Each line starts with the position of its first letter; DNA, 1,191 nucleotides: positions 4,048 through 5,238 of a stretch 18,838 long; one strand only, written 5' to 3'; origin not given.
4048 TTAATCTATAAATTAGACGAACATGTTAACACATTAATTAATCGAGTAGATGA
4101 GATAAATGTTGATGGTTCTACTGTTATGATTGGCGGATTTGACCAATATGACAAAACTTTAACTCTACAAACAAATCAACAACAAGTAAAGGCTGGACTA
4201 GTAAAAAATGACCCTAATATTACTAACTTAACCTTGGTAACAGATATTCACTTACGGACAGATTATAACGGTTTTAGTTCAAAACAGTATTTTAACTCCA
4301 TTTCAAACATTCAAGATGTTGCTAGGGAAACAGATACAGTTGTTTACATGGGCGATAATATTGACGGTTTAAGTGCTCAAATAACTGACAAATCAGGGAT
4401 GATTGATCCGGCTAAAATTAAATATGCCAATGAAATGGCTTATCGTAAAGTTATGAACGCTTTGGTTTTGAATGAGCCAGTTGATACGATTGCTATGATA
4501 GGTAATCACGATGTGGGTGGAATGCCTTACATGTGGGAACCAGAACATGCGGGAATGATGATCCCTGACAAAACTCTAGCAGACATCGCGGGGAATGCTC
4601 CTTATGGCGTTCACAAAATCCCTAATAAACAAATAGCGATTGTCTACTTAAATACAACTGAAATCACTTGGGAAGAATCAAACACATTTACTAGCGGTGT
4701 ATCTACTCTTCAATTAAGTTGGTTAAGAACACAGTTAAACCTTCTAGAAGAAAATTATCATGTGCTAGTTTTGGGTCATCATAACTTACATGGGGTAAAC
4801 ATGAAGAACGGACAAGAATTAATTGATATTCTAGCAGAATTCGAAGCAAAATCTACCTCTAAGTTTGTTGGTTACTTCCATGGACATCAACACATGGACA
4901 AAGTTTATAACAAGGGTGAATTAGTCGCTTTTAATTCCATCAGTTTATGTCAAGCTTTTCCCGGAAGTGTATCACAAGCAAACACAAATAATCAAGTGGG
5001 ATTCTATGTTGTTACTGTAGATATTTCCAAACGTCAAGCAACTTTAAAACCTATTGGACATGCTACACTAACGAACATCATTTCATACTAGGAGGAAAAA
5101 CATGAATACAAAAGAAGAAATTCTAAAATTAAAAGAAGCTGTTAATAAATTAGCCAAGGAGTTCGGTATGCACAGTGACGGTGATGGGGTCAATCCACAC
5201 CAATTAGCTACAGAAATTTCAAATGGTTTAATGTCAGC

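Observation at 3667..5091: Calcineurin-like metallophosphoesterase domain fused to a structural-module protein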

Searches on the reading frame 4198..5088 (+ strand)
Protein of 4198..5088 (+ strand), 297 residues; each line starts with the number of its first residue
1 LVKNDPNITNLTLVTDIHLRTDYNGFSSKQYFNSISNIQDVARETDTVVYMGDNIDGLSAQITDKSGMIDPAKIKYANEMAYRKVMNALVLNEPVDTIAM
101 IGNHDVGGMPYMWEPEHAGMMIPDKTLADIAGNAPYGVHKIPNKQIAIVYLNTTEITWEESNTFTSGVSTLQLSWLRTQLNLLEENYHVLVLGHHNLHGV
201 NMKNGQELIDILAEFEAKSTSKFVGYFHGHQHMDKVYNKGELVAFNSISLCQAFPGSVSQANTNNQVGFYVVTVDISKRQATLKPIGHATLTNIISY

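Call 55: find_homologous_proteins(query=A4, max_evalue=0.00001)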
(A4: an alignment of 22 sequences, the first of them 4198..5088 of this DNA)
Query A4 (22 sequences) (297 aa, profile of the alignment): 100 proteins with E <= 0.00001 among 5488 candidates.
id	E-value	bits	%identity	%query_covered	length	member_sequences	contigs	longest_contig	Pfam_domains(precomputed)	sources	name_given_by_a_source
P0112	7.4e-103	362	22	97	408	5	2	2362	PF00149.34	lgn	-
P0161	1.2e-95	338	20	94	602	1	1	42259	PF10651.16,PF00149.34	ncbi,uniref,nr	ncbi:minor capsid protein [Lactobacillus phage phig1e]|uniref:minor capsid protein n=1 Tax=Lactobaci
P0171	3.7e-95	337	22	94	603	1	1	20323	PF00149.34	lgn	-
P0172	2.9e-94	334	21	94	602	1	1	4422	PF00149.34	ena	-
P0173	5.2e-94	333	23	95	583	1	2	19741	PF00149.34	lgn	-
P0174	1.1e-92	329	21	94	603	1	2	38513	PF00149.34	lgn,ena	-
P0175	1.4e-92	328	22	94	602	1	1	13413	PF00149.34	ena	-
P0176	3.7e-92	327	21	85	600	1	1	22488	PF10651.16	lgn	-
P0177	4.7e-92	326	21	94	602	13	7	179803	PF00149.34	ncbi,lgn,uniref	ncbi:metallophosphoesterase family protein [Lactiplantibacillus plantarum]|uniref:metallophosphoeste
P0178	4.9e-92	326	31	28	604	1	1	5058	PF10651.16,PF00149.34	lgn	-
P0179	1.4e-91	325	30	28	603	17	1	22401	PF00149.34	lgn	-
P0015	1.0e-90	322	57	100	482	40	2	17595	PF00149.34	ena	-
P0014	1.6e-90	321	60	100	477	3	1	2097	PF00149.34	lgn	-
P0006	1.8e-90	321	64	100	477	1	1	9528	PF00149.34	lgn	-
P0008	1.8e-90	321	64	100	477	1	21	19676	PF00149.34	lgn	-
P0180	2.4e-90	321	22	96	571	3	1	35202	PF10651.16,PF00149.34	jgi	jgi:predicted MPP superfamily phosphohydrolase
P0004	5.8e-90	320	64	100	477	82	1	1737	PF00149.34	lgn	-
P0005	6.5e-90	319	64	100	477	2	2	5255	PF00149.34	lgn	-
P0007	1.7e-89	318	62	100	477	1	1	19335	PF00149.34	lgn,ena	-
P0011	2.1e-89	318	60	100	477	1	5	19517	PF00149.34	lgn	-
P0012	7.9e-89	316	61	100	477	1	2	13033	PF00149.34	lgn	-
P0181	5.0e-88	313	21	94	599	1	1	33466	PF10651.16,PF00149.34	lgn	-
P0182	1.3e-87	312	35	28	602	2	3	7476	PF00149.34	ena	-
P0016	2.9e-87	311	57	100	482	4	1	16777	PF00149.34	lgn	-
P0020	5.1e-86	307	60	96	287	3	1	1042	PF00149.34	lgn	-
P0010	1.1e-85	306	61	100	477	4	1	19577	PF00149.34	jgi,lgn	jgi:hypothetical protein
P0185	1.2e-84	302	19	93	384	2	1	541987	PF00149.34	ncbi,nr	ncbi:metallophosphoesterase [Bacillus wiedmannii]|nr:metallophosphoesterase [Bacillus wiedmannii]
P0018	1.8e-83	298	61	98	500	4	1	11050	PF00149.34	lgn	-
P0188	2.2e-82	295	24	98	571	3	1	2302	PF10651.16,PF00149.34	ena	-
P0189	1.6e-81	292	20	93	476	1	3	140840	PF00149.34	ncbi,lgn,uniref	ncbi:metallophosphoesterase family protein [Latilactobacillus sakei]|uniref:metallophosphoesterase f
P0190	2.3e-81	291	20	98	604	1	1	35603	PF10651.16,PF00149.34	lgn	-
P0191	2.4e-81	291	28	27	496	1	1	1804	PF00149.34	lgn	-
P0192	2.9e-81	291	19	98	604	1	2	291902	PF10651.16,PF00149.34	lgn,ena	-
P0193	1.7e-80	289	20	98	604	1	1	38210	PF10651.16,PF00149.34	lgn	-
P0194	7.4e-80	286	23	87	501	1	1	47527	PF00149.34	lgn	-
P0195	1.1e-79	286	22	95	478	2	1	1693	PF00149.34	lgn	-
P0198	1.6e-79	285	21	94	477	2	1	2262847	PF00149.34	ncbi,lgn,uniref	ncbi:metallophosphoesterase family protein [Latilactobacillus sp. 5-91]|uniref:metallophosphoesteras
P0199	1.7e-79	285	21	84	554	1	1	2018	PF10651.16,PF00149.34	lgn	-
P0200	2.3e-79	285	21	95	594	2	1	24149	PF10651.16,PF00149.34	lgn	-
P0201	2.8e-79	284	22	94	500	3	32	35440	PF00149.34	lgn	-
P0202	1.1e-78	283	21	96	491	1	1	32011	PF00149.34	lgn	-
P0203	1.1e-78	283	20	94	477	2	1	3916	PF00149.34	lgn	-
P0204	1.6e-78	282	19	84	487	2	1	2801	PF00149.34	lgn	-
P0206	5.8e-78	280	21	82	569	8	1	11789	PF10651.16,PF00149.34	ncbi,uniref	ncbi:BppU family phage baseplate upper protein [Lacticaseibacillus paracasei]|uniref:BppU family pha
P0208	1.2e-77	279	21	82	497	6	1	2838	PF00149.34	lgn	-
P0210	1.3e-77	279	21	42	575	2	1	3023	PF10651.16,PF00149.34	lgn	-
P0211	3.7e-77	278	29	31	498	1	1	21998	PF00149.34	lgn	-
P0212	1.6e-76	275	19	40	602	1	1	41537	PF10651.16,PF00149.34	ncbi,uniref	ncbi:BppU family phage baseplate upper protein [Pediococcus pentosaceus]|uniref:BppU family phage ba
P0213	2.8e-76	275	22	67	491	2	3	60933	PF00149.34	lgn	-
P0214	3.3e-76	274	21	40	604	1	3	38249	PF10651.16,PF00149.34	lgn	-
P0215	1.2e-75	273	21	91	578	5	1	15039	PF10651.16,PF00149.34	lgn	-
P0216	1.3e-75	272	21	95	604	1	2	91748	PF10651.16,PF00149.34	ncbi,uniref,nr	ncbi:BppU family phage baseplate upper protein [Lactiplantibacillus mudanjiangensis]|uniref:Calcineu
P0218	3.5e-74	268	20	95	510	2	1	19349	PF00149.34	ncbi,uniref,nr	ncbi:metallophosphoesterase [Lacticaseibacillus paracasei]|uniref:metallophosphoesterase n=1 Tax=Lac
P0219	4.4e-73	264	-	-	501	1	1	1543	PF10651.16,PF00149.34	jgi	-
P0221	7.4e-73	263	-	-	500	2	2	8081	PF00149.34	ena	-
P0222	8.1e-73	263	-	-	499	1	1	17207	PF00149.34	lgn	-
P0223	1.6e-72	262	23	96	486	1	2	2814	PF00149.34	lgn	-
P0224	1.8e-72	262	22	89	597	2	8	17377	PF18667.8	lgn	-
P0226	3.9e-71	258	20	41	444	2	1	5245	PF00149.34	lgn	-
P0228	8.9e-67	243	20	82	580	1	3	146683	PF00149.34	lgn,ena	-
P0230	1.2e-52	197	21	96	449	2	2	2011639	PF00149.34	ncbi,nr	ncbi:tail protein [Latilactobacillus phage TMW 1.46 P2]|nr:hypothetical protein A4W82_06105 [Latilac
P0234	4.0e-29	120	20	35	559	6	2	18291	PF00149.34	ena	-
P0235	6.0e-26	109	25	70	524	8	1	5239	PF12850.13,PF00149.34,PF03009.24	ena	-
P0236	3.0e-23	100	-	-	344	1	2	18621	PF00149.34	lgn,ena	-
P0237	5.0e-22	96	21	84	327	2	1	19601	PF00149.34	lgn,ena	-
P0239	2.2e-17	81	23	85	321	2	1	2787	PF00149.34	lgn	-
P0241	4.3e-12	64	24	30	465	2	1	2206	PF00149.34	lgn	-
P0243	1.5e-7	49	32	24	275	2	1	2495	PF12850.13,PF00149.34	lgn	-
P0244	6.5e-7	47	32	32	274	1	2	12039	PF00149.34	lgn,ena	-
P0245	2.3e-6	45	23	65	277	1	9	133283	PF12850.13,PF00149.34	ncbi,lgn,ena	-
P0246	3.2e-6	44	48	7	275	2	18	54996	PF00149.34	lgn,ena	-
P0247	3.9e-6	44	27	31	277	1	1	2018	PF00149.34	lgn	-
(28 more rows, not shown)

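Call 58: search_dna_similar(collection=phages, query=window:4198-5088:+, mode=protein, max_evalue=0.001, max_rows=60, rows=spread)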
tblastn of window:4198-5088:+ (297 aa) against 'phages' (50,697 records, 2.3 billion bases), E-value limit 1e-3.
Records with a match: 47; places in all: 47; records where one place covers at least 80% of the query: 47.
Best place of each record, by identity: 90-95% 11; <60% 36.
By first word of the organism name: Enterococcus 46; Acinetobacter 1.
By host as written in the record: Enterococcus faecium ATCC 19434 7; Enterococcus faecalis strain Sorialis 7; Enterococcus faecalis strain AH7 6; Enterococcus faecium 4; Enterococcus faecalis strain AH6 4; Enterococcus faecium strain C410 2; Enterococcus sp. 2; Enterococcus faecalis 2003 2; and 10 more.
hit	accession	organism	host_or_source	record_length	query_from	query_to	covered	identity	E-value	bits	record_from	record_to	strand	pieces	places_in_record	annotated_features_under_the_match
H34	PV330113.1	Enterococcus phage phiEFM12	Enterococcus faecium ATCC 19434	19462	1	297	100%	91.9%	3e-174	539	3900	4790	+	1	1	hypothetical protein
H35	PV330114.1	Enterococcus phage phiEFM13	Enterococcus faecium ATCC 19434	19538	1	297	100%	91.9%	3e-174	539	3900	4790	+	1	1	hypothetical protein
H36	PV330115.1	Enterococcus phage phiEFM14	Enterococcus faecium ATCC 19434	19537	1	297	100%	91.9%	3e-174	539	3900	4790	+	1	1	hypothetical protein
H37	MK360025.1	Enterococcus phage vB_EfaP_Zip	Enterococcus faecium strain C410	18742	1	297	100%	91.6%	8e-175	541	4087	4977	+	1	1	lower collar protein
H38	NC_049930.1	Enterococcus phage vB_EfaP_Zip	Enterococcus faecium strain C410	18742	1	297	100%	91.6%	8e-175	541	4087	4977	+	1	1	lower collar protein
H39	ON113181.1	Enterococcus phage vB_OCPT_Ump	Enterococcus sp.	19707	1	297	100%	91.6%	9e-175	541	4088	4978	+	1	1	hypothetical protein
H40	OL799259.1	Enterococcus phage phiSHEF14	Enterococcus faecium E1071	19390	1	297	100%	91.6%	1e-173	537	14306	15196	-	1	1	phosphohydrolase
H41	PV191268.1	Enterococcus phage phiEFM08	Enterococcus faecium ATCC 19434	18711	1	297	100%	90.9%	2e-174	540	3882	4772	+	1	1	hypothetical protein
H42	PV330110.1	Enterococcus phage phiEFM09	Enterococcus faecium ATCC 19434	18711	1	297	100%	90.9%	2e-174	540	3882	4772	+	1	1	hypothetical protein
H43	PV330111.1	Enterococcus phage phiEFM10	Enterococcus faecium ATCC 19434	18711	1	297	100%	90.9%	2e-174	540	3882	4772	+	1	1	hypothetical protein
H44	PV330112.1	Enterococcus phage phiEFM11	Enterococcus faecium ATCC 19434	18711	1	297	100%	90.9%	2e-174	540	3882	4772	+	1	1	hypothetical protein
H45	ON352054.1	Enterococcus phage N13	Enterococcus faecalis N13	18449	5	290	96%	26.8%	9e-20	95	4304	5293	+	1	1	minor capsid protein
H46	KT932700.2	Enterococcus phage vB_EfaP_IME195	Enterococcus faecalis 2003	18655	5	290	96%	26.5%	4e-20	96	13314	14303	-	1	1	minor capsid protein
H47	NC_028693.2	Enterococcus phage vB_EfaP_IME195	Enterococcus faecalis 2003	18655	5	290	96%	26.5%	4e-20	96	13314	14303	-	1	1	minor capsid protein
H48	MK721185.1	Enterococcus phage vB_EfaP_Efmus3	Enterococcus faecalis strain Sorialis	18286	5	290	96%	25.9%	2e-21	100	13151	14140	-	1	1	hypothetical protein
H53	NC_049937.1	Enterococcus phage Idefix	-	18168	5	290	96%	25.9%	1e-18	92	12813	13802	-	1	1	Putative virion protein with calcineurin-like phosphoesterase domain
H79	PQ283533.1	Enterococcus phage vB_ElaS_B1578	Enterococcus sp. VKM B-1578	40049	1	290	98%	21.7%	1e-6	56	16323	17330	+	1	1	upper tail fiber protein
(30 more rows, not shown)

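Call 65: predict_structure(alignment_id=A4)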
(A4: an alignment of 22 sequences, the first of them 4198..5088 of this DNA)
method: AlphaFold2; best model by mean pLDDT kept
length: 297 residues; sequences in the alignment: 22
mean_pLDDT: 88.7   pTM: 0.91
mean pLDDT of the five models: 88.7, 88.7, 88.3, 86.8, 86.4
residues with pLDDT >= 90: 191; 70-90: 82; 50-70: 20; < 50: 4
segments of 3 or more residues with pLDDT < 50: 24-27
pLDDT, mean of each block of 10 residues (from residue 1): 89 91 53 86 94 81 63 86 89 88 79 72 93 96 97 91 92 98 96 96 97 96 97 94 96 81 84 97 95 95
secondary structure, 60 per line:
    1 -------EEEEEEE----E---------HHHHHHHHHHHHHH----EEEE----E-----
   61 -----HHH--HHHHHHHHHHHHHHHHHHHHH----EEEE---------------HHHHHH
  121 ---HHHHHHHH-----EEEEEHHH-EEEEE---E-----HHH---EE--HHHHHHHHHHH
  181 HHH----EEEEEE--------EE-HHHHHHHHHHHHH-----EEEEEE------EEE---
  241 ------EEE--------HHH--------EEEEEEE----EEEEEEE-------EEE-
elements in order: E8-14 H29-42 E47-50 H71-91 E96-99 H115-120 H124-131 E137-141 E146-150 H170-183 E188-193 H205-217 E223-228 E235-237 E247-249 E269-275 E280-286 E294-296

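Call 68: get_annotated_region(hit=H53, flank=20000)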
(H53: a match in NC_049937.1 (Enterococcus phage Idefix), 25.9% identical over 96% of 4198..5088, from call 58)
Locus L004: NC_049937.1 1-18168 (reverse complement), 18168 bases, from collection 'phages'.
description: Enterococcus phage Idefix genome assembly, chromosome: IDF.
organism: Enterococcus phage Idefix (NCBI taxid 2017580)
taxonomy: Viruses; Duplodnaviria; Heunggongvirae; Uroviricota; Caudoviricetes; Rountreeviridae; Sarlesvirinae; Copernicusvirus; Copernicusvirus Idefix
host: -; source: -; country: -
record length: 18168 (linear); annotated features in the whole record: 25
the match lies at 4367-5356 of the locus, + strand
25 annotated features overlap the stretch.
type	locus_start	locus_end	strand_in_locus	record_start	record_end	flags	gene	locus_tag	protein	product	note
CDS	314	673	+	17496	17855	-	-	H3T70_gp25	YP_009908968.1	hypothetical protein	-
CDS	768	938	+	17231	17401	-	-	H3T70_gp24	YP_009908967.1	hypothetical protein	-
CDS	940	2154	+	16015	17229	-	mhp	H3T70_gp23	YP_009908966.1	major head protein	-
CDS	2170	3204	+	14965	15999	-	ad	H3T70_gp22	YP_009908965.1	upper collar connector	-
CDS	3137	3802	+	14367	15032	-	coll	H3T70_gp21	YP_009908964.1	adaptor Ad4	-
CDS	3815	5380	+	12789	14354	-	-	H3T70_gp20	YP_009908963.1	Putative virion protein with calcineurin-like phosphoesterase domain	-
CDS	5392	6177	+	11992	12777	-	-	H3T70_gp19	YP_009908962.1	minor head protein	-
CDS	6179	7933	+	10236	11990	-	tail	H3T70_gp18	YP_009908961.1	tail protein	-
CDS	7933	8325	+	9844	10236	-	hol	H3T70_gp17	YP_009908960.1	holin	lysis protein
CDS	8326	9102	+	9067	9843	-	amdI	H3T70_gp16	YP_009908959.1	endolysin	-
CDS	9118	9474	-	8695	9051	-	-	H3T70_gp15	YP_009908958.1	nucleotide kinase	-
CDS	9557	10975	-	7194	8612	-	lysIA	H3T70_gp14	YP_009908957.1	endolysin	-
CDS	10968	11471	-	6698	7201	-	endo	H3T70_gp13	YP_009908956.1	HNH endonuclease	-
CDS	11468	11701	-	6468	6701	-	-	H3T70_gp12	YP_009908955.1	hypothetical protein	-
CDS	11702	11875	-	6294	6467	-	-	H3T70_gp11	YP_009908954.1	hypothetical protein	-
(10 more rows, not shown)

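Call 71: find_encoding_contigs(protein=P0235, flank=8000, max_places=3)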
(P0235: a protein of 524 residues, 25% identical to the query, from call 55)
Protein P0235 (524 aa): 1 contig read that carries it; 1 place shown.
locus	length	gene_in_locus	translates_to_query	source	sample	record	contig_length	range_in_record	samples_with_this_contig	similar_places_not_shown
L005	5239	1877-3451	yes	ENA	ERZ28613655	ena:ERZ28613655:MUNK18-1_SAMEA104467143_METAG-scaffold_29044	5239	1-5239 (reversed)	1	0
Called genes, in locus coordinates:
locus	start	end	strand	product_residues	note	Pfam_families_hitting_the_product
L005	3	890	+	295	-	?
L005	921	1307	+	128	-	PF02561:FliS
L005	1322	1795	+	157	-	-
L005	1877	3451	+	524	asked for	PF00149:Metallophos, PF12850:Metallophos_2, PF03009:GDPD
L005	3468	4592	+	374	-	PF13450:NAD_binding_8, PF03275:GLF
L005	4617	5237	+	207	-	?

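Call 87: fold_search(model_id=the predicted structure, library=viral)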
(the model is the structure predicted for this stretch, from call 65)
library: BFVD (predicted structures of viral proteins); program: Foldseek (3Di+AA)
matches with E <= 10: 629; with E <= 0.001: 121
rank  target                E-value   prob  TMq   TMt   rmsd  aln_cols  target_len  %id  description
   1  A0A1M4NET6            6.8e-25  1.00  0.89  0.52   4.6       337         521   23  Virion protein with calcineurin-like phosphoesterase domain [Enterococcus phage Idefix]
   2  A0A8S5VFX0            4.4e-16  1.00  0.67  0.28   6.1       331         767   17  Metallophosphatase domain protein [Siphoviridae sp. ctNHj22]
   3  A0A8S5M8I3            2.4e-15  1.00  0.73  0.27   4.6       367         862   17  Calcineurin-like phosphoesterase domain-containing protein [Siphoviridae sp. ctzVd36]
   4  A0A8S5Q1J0            6.6e-15  1.00  0.68  0.33   6.3       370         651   16  Tail tube protein [Siphoviridae sp. ctR5S1]
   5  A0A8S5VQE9            1.9e-14  1.00  0.70  0.24   5.4       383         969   17  (no name in the UniProt tables at hand)
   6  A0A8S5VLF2            3.8e-14  1.00  0.59  0.26   7.4       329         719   18  (no name in the UniProt tables at hand)
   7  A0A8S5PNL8            8.6e-14  1.00  0.73  0.40   6.3       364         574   18  Metallophosphatase domain protein [Siphoviridae sp. ct8NQ14]
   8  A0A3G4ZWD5            9.4e-12  1.00  0.61  0.44   7.5       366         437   16  Uncharacterized protein [Faunusvirus sp.]
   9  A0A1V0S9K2            1.4e-10  1.00  0.55  0.64   6.4       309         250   12  Calcineurin-like phosphoesterase domain-containing protein [Catovirus CTV1]
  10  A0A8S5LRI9            1.6e-10  1.00  0.65  0.34   8.2       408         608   13  Metallophosphatase domain protein [Myoviridae sp. ctSGr1]
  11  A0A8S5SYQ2            2.8e-10  1.00  0.55  0.30   8.1       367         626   16  Metallophosphatase domain protein [Siphoviridae sp. ctDIL13]
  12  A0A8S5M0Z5            4.8e-10  1.00  0.72  0.34   6.5       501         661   11  Metallophosphatase domain protein [Myoviridae sp. ctyFl19]
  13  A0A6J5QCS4            1.2e-09  1.00  0.53  0.50   7.2       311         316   14  SbcD DNA repair exonuclease [uncultured Caudovirales phage]
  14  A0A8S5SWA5            1.5e-09  1.00  0.59  0.38   7.2       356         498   13  Calcineurin-like phosphoesterase [virus sp. ctoC338]
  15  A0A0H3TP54            4.4e-09  1.00  0.46  0.53  10.6       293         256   15  (no name in the UniProt tables at hand)
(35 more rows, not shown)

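Call 91: find_encoding_contigs(protein=P0177, flank=8000, max_places=2)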
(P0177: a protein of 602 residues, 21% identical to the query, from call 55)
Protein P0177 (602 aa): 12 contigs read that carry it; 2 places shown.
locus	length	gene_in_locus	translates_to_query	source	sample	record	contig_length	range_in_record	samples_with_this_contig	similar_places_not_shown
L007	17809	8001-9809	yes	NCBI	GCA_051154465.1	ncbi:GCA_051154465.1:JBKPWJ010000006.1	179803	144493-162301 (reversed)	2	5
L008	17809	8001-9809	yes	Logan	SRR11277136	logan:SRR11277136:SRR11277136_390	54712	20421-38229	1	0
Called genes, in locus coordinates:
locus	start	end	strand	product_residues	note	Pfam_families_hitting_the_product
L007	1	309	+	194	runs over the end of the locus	-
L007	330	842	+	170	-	PF12363:Phage_TAC_12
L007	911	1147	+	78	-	-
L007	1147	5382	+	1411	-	PF20155:TMP_3, PF27499:CsmB (faint)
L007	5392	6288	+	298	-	PF05709:Sipho_tail (weak)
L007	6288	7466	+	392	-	PF18994:Prophage_tailD1, PF26674:Prophage_tail_N2, PF06605:Prophage_tail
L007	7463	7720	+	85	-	-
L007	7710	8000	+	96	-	-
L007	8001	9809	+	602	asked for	PF00149:Metallophos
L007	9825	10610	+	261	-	-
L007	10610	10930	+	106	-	PF11192:DUF2977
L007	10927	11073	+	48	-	PF09693:Phage_XkdX (weak)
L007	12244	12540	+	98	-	-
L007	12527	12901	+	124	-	PF04531:Phage_holin_1 (weak)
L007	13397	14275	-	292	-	PF07751:Abi_2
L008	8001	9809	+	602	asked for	PF00149:Metallophos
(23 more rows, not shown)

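Call 92: find_encoding_contigs(protein=P0185, flank=8000, max_places=2)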
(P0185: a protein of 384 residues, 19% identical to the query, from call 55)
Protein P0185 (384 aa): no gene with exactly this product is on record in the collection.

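Call 98: get_annotated_region(hit=H79, flank=5000)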
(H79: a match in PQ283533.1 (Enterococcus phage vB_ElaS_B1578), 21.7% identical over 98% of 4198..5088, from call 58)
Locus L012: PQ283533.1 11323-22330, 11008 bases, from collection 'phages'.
description: Enterococcus phage vB_ElaS_B1578, complete genome.
organism: Enterococcus phage vB_ElaS_B1578 (NCBI taxid 3348173)
taxonomy: Viruses
host: Enterococcus sp. VKM B-1578; source: -; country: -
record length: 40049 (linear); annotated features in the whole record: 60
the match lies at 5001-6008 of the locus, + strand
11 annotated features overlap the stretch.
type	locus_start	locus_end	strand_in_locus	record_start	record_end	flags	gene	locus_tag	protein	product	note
CDS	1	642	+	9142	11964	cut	-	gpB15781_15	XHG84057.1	tape measure protein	-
CDS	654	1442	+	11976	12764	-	-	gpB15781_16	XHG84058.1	distal tail protein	-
CDS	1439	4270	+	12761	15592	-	-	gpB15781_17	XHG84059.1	tail-associated lysin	-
CDS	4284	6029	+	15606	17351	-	-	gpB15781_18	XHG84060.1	upper tail fiber protein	-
CDS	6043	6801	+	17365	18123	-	-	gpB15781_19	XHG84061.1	tail fiber protein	-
CDS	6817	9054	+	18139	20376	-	-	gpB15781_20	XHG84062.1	lower tail fiber protein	-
CDS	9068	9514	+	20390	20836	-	-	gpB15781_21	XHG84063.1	hypothetical protein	-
CDS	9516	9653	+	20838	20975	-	-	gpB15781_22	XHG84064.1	XkdX family protein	-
CDS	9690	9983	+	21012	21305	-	-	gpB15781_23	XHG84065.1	putative tail needle protein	-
CDS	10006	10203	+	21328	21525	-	-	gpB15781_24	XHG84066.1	holin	-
CDS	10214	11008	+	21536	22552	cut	-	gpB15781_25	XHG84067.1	N-acetylmuramoyl-L-alanine amidase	-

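Call 100: find_encoding_contigs(protein=P0173, flank=10000, max_places=1)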
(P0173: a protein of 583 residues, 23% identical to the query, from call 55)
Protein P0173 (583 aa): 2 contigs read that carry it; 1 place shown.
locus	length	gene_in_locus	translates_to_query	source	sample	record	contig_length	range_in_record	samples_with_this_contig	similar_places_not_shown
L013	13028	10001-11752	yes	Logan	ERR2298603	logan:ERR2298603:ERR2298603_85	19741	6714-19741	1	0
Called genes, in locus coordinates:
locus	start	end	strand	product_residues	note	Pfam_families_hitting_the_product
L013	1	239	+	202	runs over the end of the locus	PF06810:Phage_scaffold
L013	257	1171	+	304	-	-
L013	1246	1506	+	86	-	-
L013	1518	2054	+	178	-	-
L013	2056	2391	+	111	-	PF05521:Phage_HCP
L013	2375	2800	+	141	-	PF04883:HK97-gp10_like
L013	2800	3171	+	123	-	-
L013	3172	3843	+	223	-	-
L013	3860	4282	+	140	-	-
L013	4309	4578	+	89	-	-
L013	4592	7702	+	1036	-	-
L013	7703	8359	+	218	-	-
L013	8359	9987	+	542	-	PF06605:Prophage_tail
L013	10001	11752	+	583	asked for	PF00149:Metallophos (weak)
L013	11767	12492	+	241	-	-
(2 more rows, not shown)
